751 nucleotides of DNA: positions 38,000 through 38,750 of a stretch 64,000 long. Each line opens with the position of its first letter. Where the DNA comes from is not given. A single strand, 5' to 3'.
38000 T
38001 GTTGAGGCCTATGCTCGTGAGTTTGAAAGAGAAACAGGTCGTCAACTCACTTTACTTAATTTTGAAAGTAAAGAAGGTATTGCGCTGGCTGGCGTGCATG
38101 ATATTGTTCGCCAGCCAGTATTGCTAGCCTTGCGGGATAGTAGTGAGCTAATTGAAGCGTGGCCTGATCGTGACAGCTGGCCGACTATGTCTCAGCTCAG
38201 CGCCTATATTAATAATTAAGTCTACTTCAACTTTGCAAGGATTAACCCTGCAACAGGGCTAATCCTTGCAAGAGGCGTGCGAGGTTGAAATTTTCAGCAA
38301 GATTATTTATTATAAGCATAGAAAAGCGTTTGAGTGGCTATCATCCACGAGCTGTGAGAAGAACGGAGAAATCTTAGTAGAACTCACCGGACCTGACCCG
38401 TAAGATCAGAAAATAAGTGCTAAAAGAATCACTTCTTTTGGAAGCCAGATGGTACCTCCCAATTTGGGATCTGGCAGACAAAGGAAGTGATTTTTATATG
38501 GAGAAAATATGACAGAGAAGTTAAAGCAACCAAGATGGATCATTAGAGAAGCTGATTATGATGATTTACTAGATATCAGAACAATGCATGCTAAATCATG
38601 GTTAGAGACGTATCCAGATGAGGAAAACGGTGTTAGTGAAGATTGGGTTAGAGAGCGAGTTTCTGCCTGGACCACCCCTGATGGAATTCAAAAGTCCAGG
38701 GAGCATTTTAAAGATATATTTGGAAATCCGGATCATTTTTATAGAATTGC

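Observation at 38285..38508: T-box-like riboswitch leader (UGGUACC bulge in antiterminator geometry) not directly in front of an aaRS gene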

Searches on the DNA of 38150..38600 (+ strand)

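Call 4: search_rna_families(source=window, start=38150, end=38600, threshold=evalue, max_evalue=10, show_alignments=5)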
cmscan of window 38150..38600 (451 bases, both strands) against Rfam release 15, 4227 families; matches with E-value up to 10: 14.
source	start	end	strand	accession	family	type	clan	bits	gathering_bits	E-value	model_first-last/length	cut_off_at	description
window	38291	38382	-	RF00345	snoR1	Gene; snRNA; snoRNA; CD-box;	CL00066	22.3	49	0.023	1-93/93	no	Small nucleolar RNA snoR1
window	38227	38310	+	RF01821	RsaH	Gene; sRNA;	-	18.8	50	1.4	1-123/123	no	RNA Staph. aureus H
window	38233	38271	-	RF04265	mir-4650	Gene; miRNA;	-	18.4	80.7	0.39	1-97/97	no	mir-4650 microRNA precursor family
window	38232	38270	-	RF03226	mir-8196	Gene; miRNA;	-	18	59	2.9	1-65/65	no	mir-8196 microRNA precursor family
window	38379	38492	+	RF00561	SNORA40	Gene; snRNA; snoRNA; HACA-box;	-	17.7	51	1.4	1-128/128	no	Small nucleolar RNA SNORA40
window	38241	38298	-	RF02568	UptR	Gene; sRNA;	-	17.2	100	2.5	1-92/92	no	Escherichia coli small RNA (uptR) gene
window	38353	38444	-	RF01505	Afu_264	Gene; snRNA; snoRNA; CD-box;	-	17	40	0.73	1-103/103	no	A. fumigatus snoRNA Afu_264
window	38550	38592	+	RF00316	snoR43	Gene; snRNA; snoRNA; CD-box;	-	17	50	3.6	1-73/73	no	Small nucleolar RNA R43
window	38232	38272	+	RF03511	mir-5444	Gene; miRNA;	-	16.3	90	2.1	22-68/89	no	mir-5444 microRNA precursor family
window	38283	38377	-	RF02120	FTX_2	Gene; lncRNA;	-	15.8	48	1.4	1-97/97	no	FTX transcript, XIST regulator conserved region 2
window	38238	38266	-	RF01753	psbNH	Cis-reg;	-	15.4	45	0.41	27-57/60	no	psbNH RNA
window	38389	38433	+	RF01726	SAM-II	Cis-reg; riboswitch;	-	14.6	44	4.9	1-60/60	no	SAM-II riboswitch aptamer (SAM-II long loop)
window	38235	38269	-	RF03637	mir-5879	Gene; miRNA;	-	14.3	97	5.5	15-62/76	no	mir-5879 microRNA precursor family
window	38238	38266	+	RF01753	psbNH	Cis-reg;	-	12.7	45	2.2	27-57/60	no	psbNH RNA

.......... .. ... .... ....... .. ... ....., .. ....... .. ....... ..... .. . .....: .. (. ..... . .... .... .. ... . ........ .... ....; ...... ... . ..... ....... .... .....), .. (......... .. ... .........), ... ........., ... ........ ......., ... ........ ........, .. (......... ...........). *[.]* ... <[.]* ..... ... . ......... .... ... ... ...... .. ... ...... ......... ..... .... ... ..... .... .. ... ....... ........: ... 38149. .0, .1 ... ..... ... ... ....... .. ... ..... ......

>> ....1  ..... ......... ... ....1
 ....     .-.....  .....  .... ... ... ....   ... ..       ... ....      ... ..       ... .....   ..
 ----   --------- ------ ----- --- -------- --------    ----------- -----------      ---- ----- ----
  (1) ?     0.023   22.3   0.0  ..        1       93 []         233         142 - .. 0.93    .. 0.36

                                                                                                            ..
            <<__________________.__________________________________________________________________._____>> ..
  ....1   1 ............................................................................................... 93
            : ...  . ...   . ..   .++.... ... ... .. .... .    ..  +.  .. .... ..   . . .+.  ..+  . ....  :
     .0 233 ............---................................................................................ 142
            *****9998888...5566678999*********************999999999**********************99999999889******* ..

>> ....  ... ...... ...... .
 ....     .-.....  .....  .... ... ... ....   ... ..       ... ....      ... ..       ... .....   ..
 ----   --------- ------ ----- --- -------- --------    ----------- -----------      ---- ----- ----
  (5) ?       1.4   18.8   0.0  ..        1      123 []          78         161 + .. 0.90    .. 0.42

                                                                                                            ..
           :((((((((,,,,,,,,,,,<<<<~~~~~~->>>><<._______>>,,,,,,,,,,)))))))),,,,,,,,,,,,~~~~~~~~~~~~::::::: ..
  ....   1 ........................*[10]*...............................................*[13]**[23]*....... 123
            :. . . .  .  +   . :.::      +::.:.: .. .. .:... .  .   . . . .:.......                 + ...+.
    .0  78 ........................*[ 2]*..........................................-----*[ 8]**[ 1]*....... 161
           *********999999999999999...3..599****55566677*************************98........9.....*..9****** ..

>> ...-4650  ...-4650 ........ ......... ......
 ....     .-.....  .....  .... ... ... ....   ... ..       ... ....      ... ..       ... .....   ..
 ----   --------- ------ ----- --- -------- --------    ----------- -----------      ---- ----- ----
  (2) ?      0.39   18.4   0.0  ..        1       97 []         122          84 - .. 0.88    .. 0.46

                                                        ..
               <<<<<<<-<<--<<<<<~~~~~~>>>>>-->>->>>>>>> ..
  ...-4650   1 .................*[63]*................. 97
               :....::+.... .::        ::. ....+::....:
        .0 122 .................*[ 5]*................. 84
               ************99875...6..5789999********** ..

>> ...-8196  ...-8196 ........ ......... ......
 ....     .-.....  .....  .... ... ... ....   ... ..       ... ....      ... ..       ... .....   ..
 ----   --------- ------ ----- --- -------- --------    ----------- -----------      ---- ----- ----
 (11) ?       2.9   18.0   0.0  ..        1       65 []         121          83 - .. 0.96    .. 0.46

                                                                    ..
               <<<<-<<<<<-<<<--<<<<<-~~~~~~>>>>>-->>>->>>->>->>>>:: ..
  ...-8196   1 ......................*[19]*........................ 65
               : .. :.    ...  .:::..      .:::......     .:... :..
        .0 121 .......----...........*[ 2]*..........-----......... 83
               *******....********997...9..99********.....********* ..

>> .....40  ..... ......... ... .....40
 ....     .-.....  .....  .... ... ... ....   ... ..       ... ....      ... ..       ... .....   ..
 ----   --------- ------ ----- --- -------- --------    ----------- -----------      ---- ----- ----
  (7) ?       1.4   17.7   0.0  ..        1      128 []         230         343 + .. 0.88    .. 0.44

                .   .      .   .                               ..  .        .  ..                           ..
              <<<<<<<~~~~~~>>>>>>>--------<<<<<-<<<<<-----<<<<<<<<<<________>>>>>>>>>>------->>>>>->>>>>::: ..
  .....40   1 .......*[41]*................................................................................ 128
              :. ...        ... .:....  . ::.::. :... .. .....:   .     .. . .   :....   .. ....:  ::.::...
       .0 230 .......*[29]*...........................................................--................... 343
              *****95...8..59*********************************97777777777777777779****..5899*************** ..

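Call 31: search_rna_families(sources=[L035, L036, L044, L032, L092, L069, L121, L124, L137, L138, L131, L060, L052, L055, L106, L123, L008, L126, L034, L096], threshold=gathering)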
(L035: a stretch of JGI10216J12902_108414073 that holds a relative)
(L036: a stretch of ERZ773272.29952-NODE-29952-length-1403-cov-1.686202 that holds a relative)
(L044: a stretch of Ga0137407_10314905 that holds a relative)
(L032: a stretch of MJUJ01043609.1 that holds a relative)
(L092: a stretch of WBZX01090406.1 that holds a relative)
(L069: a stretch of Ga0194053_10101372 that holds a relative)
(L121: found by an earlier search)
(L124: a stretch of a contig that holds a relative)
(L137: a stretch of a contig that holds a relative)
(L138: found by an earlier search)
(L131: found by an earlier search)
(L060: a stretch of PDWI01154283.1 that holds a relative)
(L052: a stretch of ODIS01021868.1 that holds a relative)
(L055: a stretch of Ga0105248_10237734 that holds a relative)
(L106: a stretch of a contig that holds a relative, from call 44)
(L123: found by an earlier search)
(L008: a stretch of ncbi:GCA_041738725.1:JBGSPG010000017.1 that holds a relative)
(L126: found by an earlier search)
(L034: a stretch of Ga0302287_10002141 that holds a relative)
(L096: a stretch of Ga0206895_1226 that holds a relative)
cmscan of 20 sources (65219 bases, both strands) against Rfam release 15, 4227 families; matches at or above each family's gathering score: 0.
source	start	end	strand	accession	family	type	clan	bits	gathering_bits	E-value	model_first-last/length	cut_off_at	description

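Call 43: build_rna_model(alignment_id=A1, structure=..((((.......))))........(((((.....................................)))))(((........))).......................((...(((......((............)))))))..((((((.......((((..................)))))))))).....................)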
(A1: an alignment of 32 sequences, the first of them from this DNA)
Model R1 built from alignment A1 (32 sequences, 212 columns); structure: as given.
model positions 172; base pairs 29; branch points 4; effective number of sequences 1.87; information 0.589 bits per position. Calibrated on 0.2 Mb of random sequence (short: E-values are rough).
structure used (alignment columns):
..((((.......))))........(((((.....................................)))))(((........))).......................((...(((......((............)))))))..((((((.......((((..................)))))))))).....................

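Call 44: search_with_rna_model(model_id=R1, sources=[window, L001, L002, L008, L010, L013, L015, L016, L017, L019, L020, L021, L022, L023, L024, L025, L026, L027, L028, L029, L030, L031, L032, L033, L034, L035, L036, L037, L038, L039, L040, L041, L042, L043, L044, L045, L046, L047, L048, L049, L050, L051, L052, L053, L054, L055, L056, L057, L058, L059, L060, L061, L062, L063, L064, L065, L066, L067, L068, L069, L070, L071, L072, L073, L074, L075, L076, L077, L078, L079, L080, L081, L082, L083, L084, L085, L086, L087, L088, L089, L090, L091, L092, L093, L094, L095, L096, L097, L098, L099, L100, L101, L102, L103, L104, L105, L106, L107, L108, L109], max_evalue=1, make_alignment=true)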
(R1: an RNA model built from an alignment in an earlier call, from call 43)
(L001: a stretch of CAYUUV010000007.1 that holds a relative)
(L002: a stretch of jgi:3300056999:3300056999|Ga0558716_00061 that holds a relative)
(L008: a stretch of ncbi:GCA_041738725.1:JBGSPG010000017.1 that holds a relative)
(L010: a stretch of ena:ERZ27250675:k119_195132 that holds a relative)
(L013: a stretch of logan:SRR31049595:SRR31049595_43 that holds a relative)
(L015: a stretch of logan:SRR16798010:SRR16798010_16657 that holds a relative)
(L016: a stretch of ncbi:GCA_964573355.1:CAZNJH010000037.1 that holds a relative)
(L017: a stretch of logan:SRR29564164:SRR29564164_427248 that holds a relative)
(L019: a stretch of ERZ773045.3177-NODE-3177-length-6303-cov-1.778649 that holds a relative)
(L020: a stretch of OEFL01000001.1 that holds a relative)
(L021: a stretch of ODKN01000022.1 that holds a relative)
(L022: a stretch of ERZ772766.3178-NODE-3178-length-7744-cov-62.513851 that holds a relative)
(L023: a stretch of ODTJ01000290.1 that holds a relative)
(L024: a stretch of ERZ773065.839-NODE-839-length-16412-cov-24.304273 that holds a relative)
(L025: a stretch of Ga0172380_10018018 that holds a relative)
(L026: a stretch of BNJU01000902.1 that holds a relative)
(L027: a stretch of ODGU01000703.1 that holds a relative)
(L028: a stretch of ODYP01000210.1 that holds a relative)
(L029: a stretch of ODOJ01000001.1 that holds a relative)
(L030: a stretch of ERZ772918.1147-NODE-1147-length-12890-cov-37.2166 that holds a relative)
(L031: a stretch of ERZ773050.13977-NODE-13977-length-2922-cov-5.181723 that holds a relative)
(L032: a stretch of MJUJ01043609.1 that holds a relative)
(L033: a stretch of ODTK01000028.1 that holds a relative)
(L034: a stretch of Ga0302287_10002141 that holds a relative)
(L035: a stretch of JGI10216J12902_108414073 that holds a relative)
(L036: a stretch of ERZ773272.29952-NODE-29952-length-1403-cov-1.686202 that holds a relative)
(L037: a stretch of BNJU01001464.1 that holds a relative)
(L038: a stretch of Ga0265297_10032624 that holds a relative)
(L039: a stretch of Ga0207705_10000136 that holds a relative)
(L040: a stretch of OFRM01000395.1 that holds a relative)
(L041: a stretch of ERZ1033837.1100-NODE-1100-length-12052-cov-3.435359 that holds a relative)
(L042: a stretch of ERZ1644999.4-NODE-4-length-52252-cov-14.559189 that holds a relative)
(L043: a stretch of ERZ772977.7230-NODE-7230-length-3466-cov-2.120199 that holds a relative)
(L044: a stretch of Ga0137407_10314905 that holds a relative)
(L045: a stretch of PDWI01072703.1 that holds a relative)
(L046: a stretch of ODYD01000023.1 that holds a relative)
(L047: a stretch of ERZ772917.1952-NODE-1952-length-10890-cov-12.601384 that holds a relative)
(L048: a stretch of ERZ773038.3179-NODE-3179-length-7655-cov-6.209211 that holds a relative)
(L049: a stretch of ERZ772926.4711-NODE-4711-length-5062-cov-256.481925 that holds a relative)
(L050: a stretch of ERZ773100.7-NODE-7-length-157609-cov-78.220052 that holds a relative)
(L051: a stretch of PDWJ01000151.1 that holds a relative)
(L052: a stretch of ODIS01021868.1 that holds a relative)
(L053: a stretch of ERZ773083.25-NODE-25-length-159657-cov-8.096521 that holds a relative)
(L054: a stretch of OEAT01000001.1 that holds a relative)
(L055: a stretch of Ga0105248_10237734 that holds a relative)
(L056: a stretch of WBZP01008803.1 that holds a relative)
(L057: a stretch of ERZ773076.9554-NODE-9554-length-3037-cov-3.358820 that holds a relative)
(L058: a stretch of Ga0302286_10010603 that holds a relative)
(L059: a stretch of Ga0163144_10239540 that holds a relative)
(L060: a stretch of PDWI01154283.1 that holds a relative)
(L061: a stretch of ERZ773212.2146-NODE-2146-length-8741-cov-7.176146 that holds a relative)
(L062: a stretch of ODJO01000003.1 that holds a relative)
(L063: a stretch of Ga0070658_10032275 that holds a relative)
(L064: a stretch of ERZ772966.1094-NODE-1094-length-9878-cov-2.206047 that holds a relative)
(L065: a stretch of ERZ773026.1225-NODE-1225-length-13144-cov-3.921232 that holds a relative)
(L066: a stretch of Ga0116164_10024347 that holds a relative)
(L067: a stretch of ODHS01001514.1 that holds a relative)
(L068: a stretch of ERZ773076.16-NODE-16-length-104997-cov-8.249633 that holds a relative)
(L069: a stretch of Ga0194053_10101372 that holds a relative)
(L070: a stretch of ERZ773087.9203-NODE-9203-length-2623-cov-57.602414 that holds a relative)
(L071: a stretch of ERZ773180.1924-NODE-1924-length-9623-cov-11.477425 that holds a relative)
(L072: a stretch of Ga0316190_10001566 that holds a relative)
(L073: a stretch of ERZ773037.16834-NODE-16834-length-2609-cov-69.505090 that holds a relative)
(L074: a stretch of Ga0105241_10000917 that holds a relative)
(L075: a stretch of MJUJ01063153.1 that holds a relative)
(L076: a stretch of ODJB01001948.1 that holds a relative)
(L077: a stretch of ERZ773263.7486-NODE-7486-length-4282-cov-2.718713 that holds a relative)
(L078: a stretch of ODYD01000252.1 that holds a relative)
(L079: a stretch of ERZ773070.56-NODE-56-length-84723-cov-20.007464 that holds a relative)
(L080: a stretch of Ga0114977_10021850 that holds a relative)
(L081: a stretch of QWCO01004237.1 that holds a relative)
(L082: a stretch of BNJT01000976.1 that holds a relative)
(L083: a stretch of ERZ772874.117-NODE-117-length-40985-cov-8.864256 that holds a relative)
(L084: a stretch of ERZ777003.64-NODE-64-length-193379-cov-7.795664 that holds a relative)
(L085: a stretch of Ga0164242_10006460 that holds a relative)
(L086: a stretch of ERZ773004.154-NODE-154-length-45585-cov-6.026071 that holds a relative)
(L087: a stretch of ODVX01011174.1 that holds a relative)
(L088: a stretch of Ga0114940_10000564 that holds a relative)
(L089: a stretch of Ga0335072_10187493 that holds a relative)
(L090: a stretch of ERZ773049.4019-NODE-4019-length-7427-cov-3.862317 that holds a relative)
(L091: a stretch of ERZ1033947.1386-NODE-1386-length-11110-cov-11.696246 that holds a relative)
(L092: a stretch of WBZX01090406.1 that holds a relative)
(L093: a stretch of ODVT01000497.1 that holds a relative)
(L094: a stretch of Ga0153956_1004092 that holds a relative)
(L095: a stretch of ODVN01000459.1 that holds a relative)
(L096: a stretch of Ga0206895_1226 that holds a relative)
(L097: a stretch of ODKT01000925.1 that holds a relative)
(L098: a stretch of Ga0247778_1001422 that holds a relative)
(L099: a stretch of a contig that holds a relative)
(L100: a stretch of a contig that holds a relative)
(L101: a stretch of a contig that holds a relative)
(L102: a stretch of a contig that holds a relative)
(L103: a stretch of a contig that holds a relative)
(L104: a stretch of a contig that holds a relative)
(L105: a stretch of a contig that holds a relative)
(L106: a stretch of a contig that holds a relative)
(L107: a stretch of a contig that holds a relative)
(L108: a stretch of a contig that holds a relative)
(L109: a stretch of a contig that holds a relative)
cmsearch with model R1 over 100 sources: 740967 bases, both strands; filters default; matches with E-value up to 1: 140.
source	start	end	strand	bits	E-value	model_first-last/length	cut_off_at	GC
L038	487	658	+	169.8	1.2e-35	1-172/172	no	0.43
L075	1259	1431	+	166.8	5.6e-35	1-172/172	no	0.47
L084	858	1025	-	166.2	7.6e-35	1-172/172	no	0.47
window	38332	38495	+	164.6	1.7e-34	1-172/172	no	0.44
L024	1272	1452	+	162.9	4.3e-34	1-172/172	no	0.43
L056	4903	5074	+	162.6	4.9e-34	1-172/172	no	0.47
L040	7043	7218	+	162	6.6e-34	1-172/172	no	0.44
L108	1971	2136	+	160.9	1.2e-33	1-172/172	no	0.48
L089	1071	1242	-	159.9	2e-33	1-172/172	no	0.47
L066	1928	2136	+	159.6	2.4e-33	1-172/172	no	0.44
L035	81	245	+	157.3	7.8e-33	1-172/172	no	0.47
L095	2915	3095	-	157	8.9e-33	1-172/172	no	0.45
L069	506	684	-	157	9.2e-33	1-172/172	no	0.36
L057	1311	1491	+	156.4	1.2e-32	1-172/172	no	0.45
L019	3580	3760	-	156.1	1.5e-32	1-172/172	no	0.44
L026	5922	6102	+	155.5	2e-32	1-172/172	no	0.45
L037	669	849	+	155.4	2e-32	1-172/172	no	0.44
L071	779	959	+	155.3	2.2e-32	1-172/172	no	0.44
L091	1400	1580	+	155.1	2.5e-32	1-172/172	no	0.45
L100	6062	6242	+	154.8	2.8e-32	1-172/172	no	0.45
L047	10153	10337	+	154.8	2.9e-32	1-172/172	no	0.48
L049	4270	4454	-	154.7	2.9e-32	1-172/172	no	0.46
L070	1032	1218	-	154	4.3e-32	1-172/172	no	0.5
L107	5819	6010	-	153.9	4.5e-32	1-172/172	no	0.45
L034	4330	4511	+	153.9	4.6e-32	1-172/172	no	0.48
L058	3546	3727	-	153.9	4.6e-32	1-172/172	no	0.48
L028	2103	2283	+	153.6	5.3e-32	1-172/172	no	0.48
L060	745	919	+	153.4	6e-32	1-172/172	no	0.42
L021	10399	10584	-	153.4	6e-32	1-172/172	no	0.46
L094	3467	3630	+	152.7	8.5e-32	1-172/172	no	0.5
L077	3537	3717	-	152.6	8.8e-32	1-172/172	no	0.45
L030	6634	6819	-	151.8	1.3e-31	1-172/172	no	0.46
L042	1845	2030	+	151.8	1.3e-31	1-172/172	no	0.46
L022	5942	6127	-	151.5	1.5e-31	1-172/172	no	0.47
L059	323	503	-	150.6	2.5e-31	1-172/172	no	0.48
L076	9240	9425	+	150.6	2.5e-31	1-172/172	no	0.49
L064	650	841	+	150.1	3.3e-31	1-172/172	no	0.45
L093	1050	1233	-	149.6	4.2e-31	1-172/172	no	0.47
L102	7324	7487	+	149.1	5.3e-31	1-172/172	no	0.49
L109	849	1029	+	148.9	5.9e-31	1-172/172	no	0.52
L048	6054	6237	+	147.9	1e-30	1-172/172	no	0.48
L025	3314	3485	-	147.2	1.4e-30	1-172/172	no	0.47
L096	9073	9243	+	146.8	1.8e-30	1-172/172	no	0.47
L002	5361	5529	+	146.7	1.9e-30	1-172/172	no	0.41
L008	545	731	+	146.3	2.3e-30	1-172/172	no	0.42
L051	2124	2302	-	146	2.7e-30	1-172/172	no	0.46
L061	4722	4913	+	145.8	3e-30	1-172/172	no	0.46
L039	6743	6921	-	145.8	3.1e-30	1-172/172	no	0.53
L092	284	460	-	144.9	4.9e-30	1-172/172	no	0.51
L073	1619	1802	+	144.7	5.5e-30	1-172/172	no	0.46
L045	2481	2658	+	144.5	5.8e-30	1-172/172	no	0.48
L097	365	555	-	143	1.3e-29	1-172/172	no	0.46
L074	5836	6011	+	140.9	3.8e-29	1-172/172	no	0.5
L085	7678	7865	-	139.2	9.4e-29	1-172/172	no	0.47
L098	964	1153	-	136.2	4.4e-28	1-172/172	no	0.5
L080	822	1008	+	135.3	6.9e-28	1-172/172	no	0.36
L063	1744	1932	-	134.4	1.1e-27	1-172/172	no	0.47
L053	4251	4481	+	132.2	3.5e-27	1-172/172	no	0.48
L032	34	264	-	131.2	5.8e-27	1-172/172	no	0.46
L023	3737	3962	+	130.3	9.5e-27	1-172/172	no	0.5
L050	1994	2230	+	129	1.9e-26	1-172/172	no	0.48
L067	10392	10620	-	129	1.9e-26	1-172/172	no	0.51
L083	1175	1402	+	128.1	3e-26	1-172/172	no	0.51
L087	2793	2962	+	128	3.2e-26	1-172/172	no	0.45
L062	4091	4330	+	127.3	4.5e-26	1-172/172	no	0.5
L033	2983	3210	-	127.1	5.1e-26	1-172/172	no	0.51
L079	1933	2109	-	126.7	6.1e-26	1-172/172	no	0.48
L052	1127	1355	-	126.3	7.5e-26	1-172/172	no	0.49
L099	1888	2115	+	123.6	3.1e-25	1-172/172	no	0.51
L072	796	977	+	123.5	3.3e-25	1-172/172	no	0.45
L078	5128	5304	-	123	4.1e-25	1-172/172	no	0.49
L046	903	1132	+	122.7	4.9e-25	1-172/172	no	0.5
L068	140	369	-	122.4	5.6e-25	1-172/172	no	0.51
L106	611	753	+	121.3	1e-24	1-172/172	no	0.44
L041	8090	8305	+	121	1.2e-24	1-172/172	no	0.49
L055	1096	1312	-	119.6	2.5e-24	1-172/172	no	0.48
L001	4563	4853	+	119.1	3.1e-24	1-172/172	no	0.45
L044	1269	1433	+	117.6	7e-24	1-159/172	3'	0.5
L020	1543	1803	-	117.4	7.7e-24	1-172/172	no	0.52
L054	7524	7784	+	117.1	9.1e-24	1-172/172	no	0.53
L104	9832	10091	+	116.3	1.3e-23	1-172/172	no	0.53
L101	3268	3515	+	116.1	1.5e-23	1-172/172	no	0.46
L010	1321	1625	+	116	1.6e-23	1-172/172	no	0.44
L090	2269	2549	+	114.8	2.9e-23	1-172/172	no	0.52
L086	7982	8230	-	114.1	4.2e-23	1-172/172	no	0.46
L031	936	1229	-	113.5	5.8e-23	1-172/172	no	0.56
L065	1735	1983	-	112.8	8.3e-23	1-172/172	no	0.47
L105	2482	2764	+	111.1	2e-22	1-172/172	no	0.52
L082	3960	4243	+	108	1e-21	1-172/172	no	0.54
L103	1987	2272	-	106.9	1.7e-21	1-172/172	no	0.54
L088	7662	7856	+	99.9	6.8e-20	1-172/172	no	0.44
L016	907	1194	+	96.2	4.5e-19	1-172/172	no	0.44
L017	5435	5634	+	95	8.5e-19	1-172/172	no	0.4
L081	1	98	+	90.4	9.2e-18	84-172/172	5'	0.39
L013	5865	6093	+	85.4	1.2e-16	1-172/172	no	0.45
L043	3224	3446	-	80.7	1.4e-15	1-172/172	no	0.52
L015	4917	5116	+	72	1.3e-13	1-172/172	no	0.49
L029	1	79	+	67.4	1.4e-12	103-172/172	5'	0.42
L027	1101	1208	-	62.3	2e-11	71-172/172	5'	0.49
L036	1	121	+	58.3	1.6e-10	58-172/172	5'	0.56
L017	5556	5663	-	27.9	0.0011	1-172/172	no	0.35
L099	2031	2160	-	26.8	0.002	1-172/172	no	0.4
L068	94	224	+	26.7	0.0021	1-172/172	no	0.41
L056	5001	5160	-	25.6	0.0037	1-172/172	no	0.41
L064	757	888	-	24.5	0.0066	1-172/172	no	0.4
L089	991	1145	+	23.9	0.0088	1-172/172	no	0.42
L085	7630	7752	+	23.9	0.0089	1-172/172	no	0.34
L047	10253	10382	-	23.8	0.0097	1-172/172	no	0.41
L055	1075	1170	+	21.4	0.034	1-172/172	no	0.38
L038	584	693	-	21.1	0.038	1-172/172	no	0.33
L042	1946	2075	-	21.1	0.039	1-172/172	no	0.42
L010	1509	1717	-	21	0.041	1-172/172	no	0.37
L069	481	587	+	20.2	0.063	1-172/172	no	0.35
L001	4740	4881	-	19.6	0.083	1-172/172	no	0.42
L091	1497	1631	-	19.5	0.089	1-172/172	no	0.36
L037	766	900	-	19.5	0.09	1-172/172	no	0.35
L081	15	149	-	19.4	0.09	1-172/172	no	0.35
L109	952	1198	-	19.1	0.11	1-172/172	no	0.47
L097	314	449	+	18.9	0.12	1-172/172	no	0.37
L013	6014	6125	-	18.8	0.12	1-172/172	no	0.41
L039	6694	6818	+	18.5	0.14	1-172/172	no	0.46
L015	4767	4899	+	18.4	0.15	1-172/172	no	0.5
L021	10325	10483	+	18.3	0.16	1-172/172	no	0.43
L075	1359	1459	-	17.9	0.2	1-172/172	no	0.37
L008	659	759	-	17.6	0.24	1-172/172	no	0.37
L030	6581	6718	+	16.8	0.37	1-172/172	no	0.36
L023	3881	3902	-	15.9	0.58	1-172/172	no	0.27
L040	7141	7253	-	15.8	0.61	1-172/172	no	0.35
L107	5765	5903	+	15.7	0.65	1-172/172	no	0.35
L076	9341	9517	-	15.6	0.67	1-172/172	no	0.41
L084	833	931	+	15.5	0.71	1-172/172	no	0.38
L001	982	1080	+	15.4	0.73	1-172/172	no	0.48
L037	8410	8496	+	15.4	0.74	1-172/172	no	0.39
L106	676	837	-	15.3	0.78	1-172/172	no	0.38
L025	3294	3390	+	15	0.91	1-172/172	no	0.37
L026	6019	6126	-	15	0.91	1-172/172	no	0.39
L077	3486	3620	+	15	0.92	1-172/172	no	0.36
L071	876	1009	-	15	0.92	1-172/172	no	0.37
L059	290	399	+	14.8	0.99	1-172/172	no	0.42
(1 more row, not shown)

Alignment A2: 140 matches aligned to the model, 505 columns, each read 5' to 3' on its own strand. Consensus structure (alignment columns), stored with it:
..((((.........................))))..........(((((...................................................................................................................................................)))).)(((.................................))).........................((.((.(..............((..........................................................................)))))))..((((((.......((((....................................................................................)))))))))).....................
